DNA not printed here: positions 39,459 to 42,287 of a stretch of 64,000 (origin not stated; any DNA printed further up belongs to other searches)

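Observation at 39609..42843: Phd/YefM-VapC module translationally coupled to hrpB (second PIN-TA + helicase unit)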

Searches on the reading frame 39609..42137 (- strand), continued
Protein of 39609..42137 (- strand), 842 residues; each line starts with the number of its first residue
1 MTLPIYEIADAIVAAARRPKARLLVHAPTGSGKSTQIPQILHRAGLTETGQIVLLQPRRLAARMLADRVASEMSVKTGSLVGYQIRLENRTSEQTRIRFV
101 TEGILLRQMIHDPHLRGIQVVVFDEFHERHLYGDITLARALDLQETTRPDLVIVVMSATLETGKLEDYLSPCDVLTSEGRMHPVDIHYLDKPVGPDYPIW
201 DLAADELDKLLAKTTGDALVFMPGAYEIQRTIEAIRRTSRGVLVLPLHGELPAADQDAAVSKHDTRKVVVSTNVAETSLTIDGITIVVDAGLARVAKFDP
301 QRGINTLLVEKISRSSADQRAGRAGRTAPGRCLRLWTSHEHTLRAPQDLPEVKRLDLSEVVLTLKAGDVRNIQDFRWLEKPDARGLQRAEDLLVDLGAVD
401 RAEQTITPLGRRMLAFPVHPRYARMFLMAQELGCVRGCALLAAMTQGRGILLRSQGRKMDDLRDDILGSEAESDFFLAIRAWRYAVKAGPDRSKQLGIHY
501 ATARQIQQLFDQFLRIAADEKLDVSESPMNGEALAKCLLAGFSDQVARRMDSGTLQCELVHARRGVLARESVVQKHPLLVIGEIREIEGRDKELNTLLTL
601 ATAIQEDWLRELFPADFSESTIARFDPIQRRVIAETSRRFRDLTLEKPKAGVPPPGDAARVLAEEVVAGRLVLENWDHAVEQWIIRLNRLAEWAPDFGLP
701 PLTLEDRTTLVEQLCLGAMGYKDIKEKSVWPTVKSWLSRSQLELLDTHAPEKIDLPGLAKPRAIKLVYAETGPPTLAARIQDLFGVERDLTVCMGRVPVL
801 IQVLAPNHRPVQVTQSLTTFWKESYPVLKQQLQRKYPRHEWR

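Call 21: find_related_loci(query=A2, collection=genome_contigs, flank=4000)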
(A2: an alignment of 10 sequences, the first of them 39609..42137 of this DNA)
Query A2 (842 aa) in genome_contigs; peptide patterns used: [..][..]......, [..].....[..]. (x = any residue, [..] = any of these).
600 stretches matched a pattern (row limit reached: there are more); 594 encode a relative of the query (tblastn E <= 1e-3); the best 80 are kept; 80 distinct loci.
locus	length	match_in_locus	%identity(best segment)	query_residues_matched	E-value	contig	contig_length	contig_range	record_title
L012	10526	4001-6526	62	2-842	0e+0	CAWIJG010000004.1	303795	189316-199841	MAG: uncultured Verrucomicrobiae bacterium isolate MFD05512.bin.1.230 genome assembly, contig: contig_28378, whole genom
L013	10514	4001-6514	61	3-842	0e+0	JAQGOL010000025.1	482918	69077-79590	MAG: Chthoniobacteraceae bacterium isolate RYN_612 scaffold_3837619, whole genome shotgun sequence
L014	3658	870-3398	61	3-842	0e+0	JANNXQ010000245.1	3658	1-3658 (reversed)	MAG: Chthoniobacteraceae bacterium isolate VAR_34_metabat_159 VAR_34_k141_3011300, whole genome shotgun sequence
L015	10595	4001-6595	58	3-842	0e+0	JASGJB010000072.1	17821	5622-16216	MAG: Nibricoccus sp. isolate 5N387 JMF-2111-06-0005.ont.bin.387_71, whole genome shotgun sequence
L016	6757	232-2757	59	3-842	0e+0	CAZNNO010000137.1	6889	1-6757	MAG TPA_asm: uncultured Opitutaceae bacterium isolate binchicken_co162_62 genome assembly, contig: NODE_29411_length_688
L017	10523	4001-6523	58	3-842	0e+0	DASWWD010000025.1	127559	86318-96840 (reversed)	MAG TPA_asm: Lacunisphaera sp. isolate SMAG_U3647 k141_733385, whole genome shotgun sequence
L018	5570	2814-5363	59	2-842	0e+0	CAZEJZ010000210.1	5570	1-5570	MAG TPA_asm: uncultured Opitutaceae bacterium isolate SRP124364_co1_16 genome assembly, contig: NODE_18462_length_5570_c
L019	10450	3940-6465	59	3-842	0e+0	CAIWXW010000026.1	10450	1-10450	MAG: uncultured Opitutaceae bacterium isolate Umea_bin-02646 genome assembly, contig: bin-02646:026/227, whole genome sh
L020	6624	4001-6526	60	3-842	0e+0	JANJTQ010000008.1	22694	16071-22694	MAG: Opitutaceae bacterium isolate RX2_metabat.bin.19 RX2_k141_394794, whole genome shotgun sequence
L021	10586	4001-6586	57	3-842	0e+0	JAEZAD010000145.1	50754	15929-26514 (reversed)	MAG: Verrucomicrobia bacterium isolate OH_CBrB_135 k127_2739434, whole genome shotgun sequence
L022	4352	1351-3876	59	3-842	0e+0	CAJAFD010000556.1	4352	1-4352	MAG: uncultured Opitutae bacterium isolate Loc081215-1m_bin-0085 genome assembly, contig: bin-0085:556/579, whole genome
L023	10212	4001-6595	56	3-842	0e+0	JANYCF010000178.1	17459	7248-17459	MAG: Opitutaceae bacterium isolate 336R_metabinner_126 336R_k141_1713958, whole genome shotgun sequence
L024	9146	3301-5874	59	3-842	0e+0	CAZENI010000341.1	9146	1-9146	MAG TPA_asm: uncultured Opitutus sp. isolate SRP292972_co3_40 genome assembly, contig: NODE_3050_length_9146_cov_4.62270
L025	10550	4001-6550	58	3-842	0e+0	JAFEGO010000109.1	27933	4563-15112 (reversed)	MAG: Verrucomicrobia bacterium isolate SZAS-20 CK_MAG-93__109__length-27933, whole genome shotgun sequence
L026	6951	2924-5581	56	3-842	0e+0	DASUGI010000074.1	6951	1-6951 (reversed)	MAG TPA_asm: Verrucomicrobiia bacterium isolate SMAG_U1401 k141_576050, whole genome shotgun sequence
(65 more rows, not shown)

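Call 28: search_protein_families(library=pfam, alignment_id=A6, max_evalue=0.001)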
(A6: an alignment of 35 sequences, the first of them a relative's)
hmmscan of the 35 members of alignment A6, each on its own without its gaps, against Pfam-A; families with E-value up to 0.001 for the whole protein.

A. member 1, L043:1580-2041:+ (153 aa): 2 families
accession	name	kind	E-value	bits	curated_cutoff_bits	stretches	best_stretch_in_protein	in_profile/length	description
PF12850.12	Metallophos_2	-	8e-31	107.6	27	1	8-138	3-151/154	Calcineurin-like phosphoesterase superfamily domain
PF00149.33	Metallophos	-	7.4e-06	27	21.5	0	10-66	5-72/191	Calcineurin-like phosphoesterase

B. families by the number of members that match (of 35 scanned): 23 families
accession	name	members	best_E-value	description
PF12850.12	Metallophos_2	5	4.5e-31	Calcineurin-like phosphoesterase superfamily domain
PF00149.33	Metallophos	5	7.4e-06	Calcineurin-like phosphoesterase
PF00254.34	FKBP_C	1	8.4e-40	FKBP-type peptidyl-prolyl cis-trans isomerase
PF00005.33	ABC_tran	1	4.5e-38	ABC transporter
PF20143.4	NAD_kinase_C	1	3.6e-36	ATP-NAD kinase C-terminal domain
PF04608.18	PgpA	1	2.7e-34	Phosphatidylglycerophosphatase A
PF01042.26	Ribonuc_L-PSP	1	7e-24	Endoribonuclease L-PSP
PF12833.13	HTH_18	1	1.5e-23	Helix-turn-helix domain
PF01513.26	NAD_kinase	1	1.5e-19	ATP-NAD kinase N-terminal domain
PF00011.27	HSP20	1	1.7e-17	Hsp20/alpha crystallin family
PF00165.29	HTH_AraC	1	1.5e-16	Bacterial regulatory helix-turn-helix proteins, AraC family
PF06271.18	RDD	1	7.3e-14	RDD family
PF08448.16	PAS_4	1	1.4e-13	PAS fold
PF12836.13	HHH_3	1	1.2e-09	Helix-hairpin-helix motif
PF00633.29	HHH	1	8.6e-09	Helix-hairpin-helix motif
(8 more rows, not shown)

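Call 40: find_encoding_contigs(protein=P0004, flank=4000, max_places=2)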
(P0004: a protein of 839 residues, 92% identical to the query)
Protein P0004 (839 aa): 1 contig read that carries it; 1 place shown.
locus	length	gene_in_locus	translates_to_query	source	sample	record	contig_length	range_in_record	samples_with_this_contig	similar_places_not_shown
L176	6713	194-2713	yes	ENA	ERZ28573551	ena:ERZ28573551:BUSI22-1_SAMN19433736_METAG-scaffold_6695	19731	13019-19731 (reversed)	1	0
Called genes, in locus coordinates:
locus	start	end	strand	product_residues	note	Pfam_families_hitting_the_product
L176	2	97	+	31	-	?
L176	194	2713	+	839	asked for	PF00270:DEAD, PF00271:Helicase_C, PF04408:WHD_HA2 (weak), PF08482:HrpB_C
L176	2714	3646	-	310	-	PF03537:Glyco_hydro_114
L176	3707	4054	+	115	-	-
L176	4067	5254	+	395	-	PF01966:HD, PF13286:HD_assoc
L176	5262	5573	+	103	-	PF06155:GBBH-like_N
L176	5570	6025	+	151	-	PF16156:DUF4864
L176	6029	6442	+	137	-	-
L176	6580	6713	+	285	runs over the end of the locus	PF17389:Bac_rhamnosid6H, PF17390:Bac_rhamnosid_C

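Call 41: find_encoding_contigs(protein=P0007, flank=4000, max_places=2)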
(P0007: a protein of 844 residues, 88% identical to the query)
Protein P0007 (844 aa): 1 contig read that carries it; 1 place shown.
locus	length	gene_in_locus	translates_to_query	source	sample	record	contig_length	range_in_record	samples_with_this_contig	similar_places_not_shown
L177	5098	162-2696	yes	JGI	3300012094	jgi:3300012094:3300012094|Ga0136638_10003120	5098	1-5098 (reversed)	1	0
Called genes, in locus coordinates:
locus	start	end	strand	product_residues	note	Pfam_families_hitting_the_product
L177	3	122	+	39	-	?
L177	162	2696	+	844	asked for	PF00270:DEAD, PF00271:Helicase_C, PF04408:WHD_HA2 (weak), PF08482:HrpB_C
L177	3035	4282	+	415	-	PF00149:Metallophos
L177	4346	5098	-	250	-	?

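Call 42: find_encoding_contigs(protein=P0008, flank=4000, max_places=2)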
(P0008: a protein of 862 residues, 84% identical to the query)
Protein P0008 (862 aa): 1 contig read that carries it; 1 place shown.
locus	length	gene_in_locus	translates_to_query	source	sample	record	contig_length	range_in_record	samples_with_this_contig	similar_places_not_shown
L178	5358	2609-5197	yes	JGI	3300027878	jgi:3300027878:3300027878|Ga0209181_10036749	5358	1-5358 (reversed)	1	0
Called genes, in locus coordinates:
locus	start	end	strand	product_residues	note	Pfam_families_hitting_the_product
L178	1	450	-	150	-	?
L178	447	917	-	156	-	PF13302:Acetyltransf_3 (weak), PF00583:Acetyltransf_1, PF13673:Acetyltransf_10, PF13508:Acetyltransf_7, PF14542:Acetyltransf_CG (faint)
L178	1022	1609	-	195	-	PF01926:MMR_HSR1, PF02421:FeoB_N, PF03193:RsgA_GTPase (faint)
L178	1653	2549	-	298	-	PF00535:Glycos_transf_2, PF13641:Glyco_tranf_2_3, PF12804:NTP_transf_3 (weak), PF13632:Glyco_trans_2_3 (faint)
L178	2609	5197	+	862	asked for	PF00270:DEAD, PF00271:Helicase_C, PF04408:WHD_HA2 (weak), PF08482:HrpB_C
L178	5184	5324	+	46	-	-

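Call 54: search_protein_families(library=padloc, proteins=[window:39609-42137:-], max_evalue=0.001)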
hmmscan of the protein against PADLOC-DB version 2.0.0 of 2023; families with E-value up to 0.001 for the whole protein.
window:39609-42137:- (842 aa): 3 families
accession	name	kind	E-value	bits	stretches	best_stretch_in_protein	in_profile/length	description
PDLC01767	Cas3e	-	8e-06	22.6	1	119-287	328-500/680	-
PDLC01252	Cas3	-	6.7e-05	20.5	0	23-285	2-267/324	CAS-I; effector_G3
PDLC00938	Cas3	-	0.00029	18.2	0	23-85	2-66/358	CRISPR-associated helicase Cas3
